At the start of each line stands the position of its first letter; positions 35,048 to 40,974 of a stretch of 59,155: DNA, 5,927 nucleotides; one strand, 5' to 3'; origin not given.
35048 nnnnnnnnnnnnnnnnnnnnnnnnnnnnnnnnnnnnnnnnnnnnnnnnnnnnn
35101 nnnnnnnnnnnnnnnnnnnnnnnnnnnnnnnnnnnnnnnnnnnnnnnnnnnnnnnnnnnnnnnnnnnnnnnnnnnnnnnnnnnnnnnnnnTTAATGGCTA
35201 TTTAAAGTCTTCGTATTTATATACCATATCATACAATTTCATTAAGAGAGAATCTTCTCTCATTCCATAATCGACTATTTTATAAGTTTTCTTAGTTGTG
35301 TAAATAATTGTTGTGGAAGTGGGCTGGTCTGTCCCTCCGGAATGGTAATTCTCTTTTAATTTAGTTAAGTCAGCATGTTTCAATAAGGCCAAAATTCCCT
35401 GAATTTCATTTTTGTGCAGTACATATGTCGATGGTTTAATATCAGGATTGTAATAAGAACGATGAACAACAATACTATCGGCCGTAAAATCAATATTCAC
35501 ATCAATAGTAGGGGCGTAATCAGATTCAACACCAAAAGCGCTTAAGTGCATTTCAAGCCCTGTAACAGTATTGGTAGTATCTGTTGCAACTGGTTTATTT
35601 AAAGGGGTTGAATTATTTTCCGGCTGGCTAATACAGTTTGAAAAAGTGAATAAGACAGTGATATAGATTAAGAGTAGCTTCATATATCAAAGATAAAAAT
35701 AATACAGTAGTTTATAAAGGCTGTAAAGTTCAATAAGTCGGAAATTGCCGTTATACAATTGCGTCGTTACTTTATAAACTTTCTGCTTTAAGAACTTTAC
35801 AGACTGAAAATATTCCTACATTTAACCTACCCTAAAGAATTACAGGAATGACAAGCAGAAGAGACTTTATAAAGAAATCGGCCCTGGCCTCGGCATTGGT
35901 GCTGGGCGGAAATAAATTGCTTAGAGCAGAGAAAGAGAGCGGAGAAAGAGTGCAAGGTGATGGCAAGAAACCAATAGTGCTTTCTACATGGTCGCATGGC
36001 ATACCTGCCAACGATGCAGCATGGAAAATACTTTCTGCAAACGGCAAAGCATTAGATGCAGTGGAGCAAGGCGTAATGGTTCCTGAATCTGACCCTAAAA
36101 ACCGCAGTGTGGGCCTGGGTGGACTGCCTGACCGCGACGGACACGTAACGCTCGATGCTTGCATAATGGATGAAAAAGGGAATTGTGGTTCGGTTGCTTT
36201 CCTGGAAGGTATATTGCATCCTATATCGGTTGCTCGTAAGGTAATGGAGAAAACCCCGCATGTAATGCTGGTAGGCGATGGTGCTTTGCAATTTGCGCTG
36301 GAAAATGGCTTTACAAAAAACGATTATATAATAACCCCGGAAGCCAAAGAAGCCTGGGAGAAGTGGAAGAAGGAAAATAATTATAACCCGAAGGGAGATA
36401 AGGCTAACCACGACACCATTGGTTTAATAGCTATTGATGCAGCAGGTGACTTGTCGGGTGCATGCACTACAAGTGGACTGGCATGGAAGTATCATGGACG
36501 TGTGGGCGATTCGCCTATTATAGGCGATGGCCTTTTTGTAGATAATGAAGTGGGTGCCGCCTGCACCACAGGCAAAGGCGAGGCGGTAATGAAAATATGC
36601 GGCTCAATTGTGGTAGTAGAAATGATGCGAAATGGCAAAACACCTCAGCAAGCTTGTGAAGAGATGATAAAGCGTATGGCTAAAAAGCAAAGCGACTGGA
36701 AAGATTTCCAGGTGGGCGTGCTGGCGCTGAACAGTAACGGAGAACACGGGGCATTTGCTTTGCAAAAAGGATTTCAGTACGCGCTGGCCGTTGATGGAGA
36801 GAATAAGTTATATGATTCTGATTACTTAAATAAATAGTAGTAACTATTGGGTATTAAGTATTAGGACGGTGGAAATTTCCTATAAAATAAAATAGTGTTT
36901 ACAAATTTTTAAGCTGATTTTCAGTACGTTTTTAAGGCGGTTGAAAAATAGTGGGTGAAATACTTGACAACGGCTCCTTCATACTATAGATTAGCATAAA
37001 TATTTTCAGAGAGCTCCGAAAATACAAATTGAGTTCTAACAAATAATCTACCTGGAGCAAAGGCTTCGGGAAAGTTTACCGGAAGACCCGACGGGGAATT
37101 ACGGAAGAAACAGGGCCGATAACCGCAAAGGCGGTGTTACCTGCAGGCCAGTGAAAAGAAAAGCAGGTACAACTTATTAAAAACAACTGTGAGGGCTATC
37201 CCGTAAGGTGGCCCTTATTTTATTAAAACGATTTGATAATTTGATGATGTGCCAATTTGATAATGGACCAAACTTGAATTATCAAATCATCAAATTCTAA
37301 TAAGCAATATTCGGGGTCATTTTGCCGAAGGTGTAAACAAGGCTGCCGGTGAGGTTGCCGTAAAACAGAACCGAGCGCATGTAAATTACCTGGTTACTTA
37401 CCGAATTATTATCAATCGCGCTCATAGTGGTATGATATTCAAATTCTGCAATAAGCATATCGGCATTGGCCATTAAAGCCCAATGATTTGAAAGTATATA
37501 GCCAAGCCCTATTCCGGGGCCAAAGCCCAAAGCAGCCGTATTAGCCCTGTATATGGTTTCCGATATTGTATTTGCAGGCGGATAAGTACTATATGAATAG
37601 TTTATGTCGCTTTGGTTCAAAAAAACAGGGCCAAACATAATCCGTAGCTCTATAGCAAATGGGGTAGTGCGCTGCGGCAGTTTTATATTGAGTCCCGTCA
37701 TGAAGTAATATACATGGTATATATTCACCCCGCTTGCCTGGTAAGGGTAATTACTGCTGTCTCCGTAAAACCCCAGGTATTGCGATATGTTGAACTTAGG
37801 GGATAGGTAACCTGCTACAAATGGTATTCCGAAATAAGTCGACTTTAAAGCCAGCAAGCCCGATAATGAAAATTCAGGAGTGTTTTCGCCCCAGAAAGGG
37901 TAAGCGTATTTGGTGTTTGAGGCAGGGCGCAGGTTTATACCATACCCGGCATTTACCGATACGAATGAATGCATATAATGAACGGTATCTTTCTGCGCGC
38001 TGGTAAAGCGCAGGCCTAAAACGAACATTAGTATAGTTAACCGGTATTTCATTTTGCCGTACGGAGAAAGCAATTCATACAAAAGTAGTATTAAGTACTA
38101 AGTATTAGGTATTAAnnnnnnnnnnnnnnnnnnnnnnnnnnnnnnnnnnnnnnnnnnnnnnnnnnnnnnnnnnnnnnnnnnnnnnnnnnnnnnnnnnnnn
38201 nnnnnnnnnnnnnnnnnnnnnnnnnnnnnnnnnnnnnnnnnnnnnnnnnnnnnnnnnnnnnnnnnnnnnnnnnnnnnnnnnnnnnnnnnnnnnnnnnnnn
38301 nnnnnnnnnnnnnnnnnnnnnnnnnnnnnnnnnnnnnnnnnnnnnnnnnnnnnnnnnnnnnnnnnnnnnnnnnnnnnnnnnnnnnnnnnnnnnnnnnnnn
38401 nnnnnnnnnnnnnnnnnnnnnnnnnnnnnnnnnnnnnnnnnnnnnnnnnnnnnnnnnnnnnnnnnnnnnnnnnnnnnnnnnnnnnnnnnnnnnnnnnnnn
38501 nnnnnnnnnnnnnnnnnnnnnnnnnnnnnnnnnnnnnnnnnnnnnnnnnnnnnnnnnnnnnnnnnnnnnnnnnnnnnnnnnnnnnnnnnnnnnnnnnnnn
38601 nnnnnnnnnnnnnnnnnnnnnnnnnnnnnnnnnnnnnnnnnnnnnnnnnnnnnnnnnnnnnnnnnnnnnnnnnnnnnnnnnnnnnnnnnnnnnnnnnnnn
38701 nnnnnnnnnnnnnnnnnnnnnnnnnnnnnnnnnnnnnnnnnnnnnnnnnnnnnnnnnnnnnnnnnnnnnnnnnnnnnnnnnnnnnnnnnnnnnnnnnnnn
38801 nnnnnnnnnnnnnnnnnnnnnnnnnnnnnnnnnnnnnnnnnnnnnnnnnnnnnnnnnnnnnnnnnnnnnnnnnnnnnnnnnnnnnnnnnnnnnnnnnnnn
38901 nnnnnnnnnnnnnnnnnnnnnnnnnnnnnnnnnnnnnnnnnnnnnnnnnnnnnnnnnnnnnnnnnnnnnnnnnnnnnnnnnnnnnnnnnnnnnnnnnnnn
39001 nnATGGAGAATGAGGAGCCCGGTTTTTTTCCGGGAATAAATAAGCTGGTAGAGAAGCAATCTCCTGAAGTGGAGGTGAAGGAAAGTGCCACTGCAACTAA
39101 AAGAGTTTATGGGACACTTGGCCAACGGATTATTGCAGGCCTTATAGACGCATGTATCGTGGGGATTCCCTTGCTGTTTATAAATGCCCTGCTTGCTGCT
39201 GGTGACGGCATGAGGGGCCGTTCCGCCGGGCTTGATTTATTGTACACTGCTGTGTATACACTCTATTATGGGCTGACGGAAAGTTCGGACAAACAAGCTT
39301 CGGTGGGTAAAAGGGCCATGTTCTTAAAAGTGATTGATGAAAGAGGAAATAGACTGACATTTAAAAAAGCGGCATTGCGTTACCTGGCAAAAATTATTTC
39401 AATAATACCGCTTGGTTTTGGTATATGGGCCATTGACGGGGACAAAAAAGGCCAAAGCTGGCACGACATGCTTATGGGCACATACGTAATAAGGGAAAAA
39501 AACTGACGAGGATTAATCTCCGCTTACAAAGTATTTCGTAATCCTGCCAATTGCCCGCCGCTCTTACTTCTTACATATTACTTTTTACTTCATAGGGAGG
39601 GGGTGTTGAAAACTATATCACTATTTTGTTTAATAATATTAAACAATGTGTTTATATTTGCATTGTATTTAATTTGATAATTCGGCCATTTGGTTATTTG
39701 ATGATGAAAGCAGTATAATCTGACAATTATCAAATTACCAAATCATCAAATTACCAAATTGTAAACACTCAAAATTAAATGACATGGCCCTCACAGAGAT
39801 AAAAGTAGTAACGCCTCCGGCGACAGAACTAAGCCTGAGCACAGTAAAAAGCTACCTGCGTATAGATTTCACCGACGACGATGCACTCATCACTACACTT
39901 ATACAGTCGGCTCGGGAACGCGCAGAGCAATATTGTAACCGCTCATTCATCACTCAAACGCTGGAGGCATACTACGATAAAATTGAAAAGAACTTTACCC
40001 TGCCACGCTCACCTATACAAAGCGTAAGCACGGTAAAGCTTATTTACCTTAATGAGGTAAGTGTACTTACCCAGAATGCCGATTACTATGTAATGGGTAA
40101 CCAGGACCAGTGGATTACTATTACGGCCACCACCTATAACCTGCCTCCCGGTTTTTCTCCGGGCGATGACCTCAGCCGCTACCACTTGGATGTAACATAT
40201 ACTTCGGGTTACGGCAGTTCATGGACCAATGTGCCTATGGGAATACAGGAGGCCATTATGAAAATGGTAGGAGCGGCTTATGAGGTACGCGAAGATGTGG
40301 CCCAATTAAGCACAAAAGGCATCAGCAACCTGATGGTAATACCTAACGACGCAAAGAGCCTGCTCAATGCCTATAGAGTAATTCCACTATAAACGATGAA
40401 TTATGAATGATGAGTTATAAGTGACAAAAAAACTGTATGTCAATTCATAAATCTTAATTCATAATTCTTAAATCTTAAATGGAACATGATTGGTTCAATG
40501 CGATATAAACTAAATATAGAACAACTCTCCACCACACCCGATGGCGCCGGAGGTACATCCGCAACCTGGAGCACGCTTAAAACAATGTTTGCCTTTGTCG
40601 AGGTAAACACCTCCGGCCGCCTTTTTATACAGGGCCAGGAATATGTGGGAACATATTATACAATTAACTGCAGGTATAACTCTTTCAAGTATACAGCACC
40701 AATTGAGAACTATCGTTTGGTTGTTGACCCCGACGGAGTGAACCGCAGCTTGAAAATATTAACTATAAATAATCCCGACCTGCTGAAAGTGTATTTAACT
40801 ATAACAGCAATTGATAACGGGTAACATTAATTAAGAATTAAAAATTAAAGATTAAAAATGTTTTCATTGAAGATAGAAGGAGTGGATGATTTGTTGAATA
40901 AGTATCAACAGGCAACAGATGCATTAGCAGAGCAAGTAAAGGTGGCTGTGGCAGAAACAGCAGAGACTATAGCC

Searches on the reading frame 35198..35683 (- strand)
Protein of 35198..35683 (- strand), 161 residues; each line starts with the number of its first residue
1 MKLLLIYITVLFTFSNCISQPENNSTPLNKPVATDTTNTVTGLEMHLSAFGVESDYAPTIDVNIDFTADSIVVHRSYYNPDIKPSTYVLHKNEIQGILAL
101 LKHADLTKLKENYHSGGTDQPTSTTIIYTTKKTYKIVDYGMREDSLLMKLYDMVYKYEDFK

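Call 11: search_protein_families(library=pfam, proteins=[window:35198-35683:-], max_evalue=0.01)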
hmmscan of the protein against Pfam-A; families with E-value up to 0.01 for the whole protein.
window:35198-35683:- (161 aa): 1 family
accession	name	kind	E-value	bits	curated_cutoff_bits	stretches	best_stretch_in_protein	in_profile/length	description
PF20033.5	DUF6438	-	7.4e-09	36.3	30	1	69-154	25-112/116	Domain of unknown function (DUF6438)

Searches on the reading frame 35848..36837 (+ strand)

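Call 11: search_protein_families(library=pfam, proteins=[window:35848-36837:+], max_evalue=0.01)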
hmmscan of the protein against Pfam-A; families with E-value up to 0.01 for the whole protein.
window:35848-36837:+ (329 aa): 2 families
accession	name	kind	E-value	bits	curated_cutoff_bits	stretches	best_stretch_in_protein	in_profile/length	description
PF01112.23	Asparaginase_2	-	1.7e-66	224.9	27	1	56-310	31-294/309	Asparaginase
PF00578.27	AhpC-TSA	-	0.0037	17.6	26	1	251-321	24-94/124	AhpC/TSA family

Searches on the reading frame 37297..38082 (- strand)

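Call 12: search_protein_families(library=pfam, proteins=[window:37297-38082:-], max_evalue=0.01)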
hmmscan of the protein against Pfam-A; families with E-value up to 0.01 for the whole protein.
window:37297-38082:- (261 aa): 1 family
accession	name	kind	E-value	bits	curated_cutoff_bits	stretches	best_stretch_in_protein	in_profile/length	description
PF13505.12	OMP_b-brl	-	0.0061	17.2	28.7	0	85-211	45-154/175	Outer membrane protein beta-barrel domain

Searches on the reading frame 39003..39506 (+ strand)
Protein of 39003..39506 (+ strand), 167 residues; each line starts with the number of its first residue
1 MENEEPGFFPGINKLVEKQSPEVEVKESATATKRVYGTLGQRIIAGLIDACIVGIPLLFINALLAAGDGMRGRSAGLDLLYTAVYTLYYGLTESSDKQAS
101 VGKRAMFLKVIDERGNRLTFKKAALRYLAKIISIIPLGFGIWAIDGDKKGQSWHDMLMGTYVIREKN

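Call 12: search_protein_families(library=pfam, proteins=[window:39003-39506:+], max_evalue=0.01)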
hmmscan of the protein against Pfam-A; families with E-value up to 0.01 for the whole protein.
window:39003-39506:+ (167 aa): 1 family
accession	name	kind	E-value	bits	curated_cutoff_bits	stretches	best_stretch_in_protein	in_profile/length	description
PF06271.18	RDD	-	1.4e-20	74.4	24.1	1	36-159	1-137/137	RDD family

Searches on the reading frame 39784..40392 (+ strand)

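Call 9: search_protein_families(library=pfam, proteins=[window:39784-40392:+], max_evalue=0.01)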
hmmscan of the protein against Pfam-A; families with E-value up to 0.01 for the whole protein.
window:39784-40392:+ (202 aa): 1 family
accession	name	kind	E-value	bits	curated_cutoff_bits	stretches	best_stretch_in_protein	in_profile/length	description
PF05135.19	Phage_connect_1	-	6.5e-15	55.8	21.2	1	17-92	3-68/101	Phage gp6-like head-tail connector protein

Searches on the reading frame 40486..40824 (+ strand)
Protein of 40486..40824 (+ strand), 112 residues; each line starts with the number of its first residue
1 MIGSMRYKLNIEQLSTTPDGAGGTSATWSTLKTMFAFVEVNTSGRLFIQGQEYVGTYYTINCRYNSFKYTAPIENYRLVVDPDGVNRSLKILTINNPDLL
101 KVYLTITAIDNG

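Call 9: search_protein_families(library=pfam, proteins=[window:40486-40824:+], max_evalue=0.01)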
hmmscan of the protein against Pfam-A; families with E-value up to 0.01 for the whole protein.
window:40486-40824:+ (112 aa): 1 family
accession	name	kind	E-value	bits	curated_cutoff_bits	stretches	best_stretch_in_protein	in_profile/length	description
PF05521.18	Phage_HCP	-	1.6e-10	42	25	1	2-108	3-103/106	Phage head completion protein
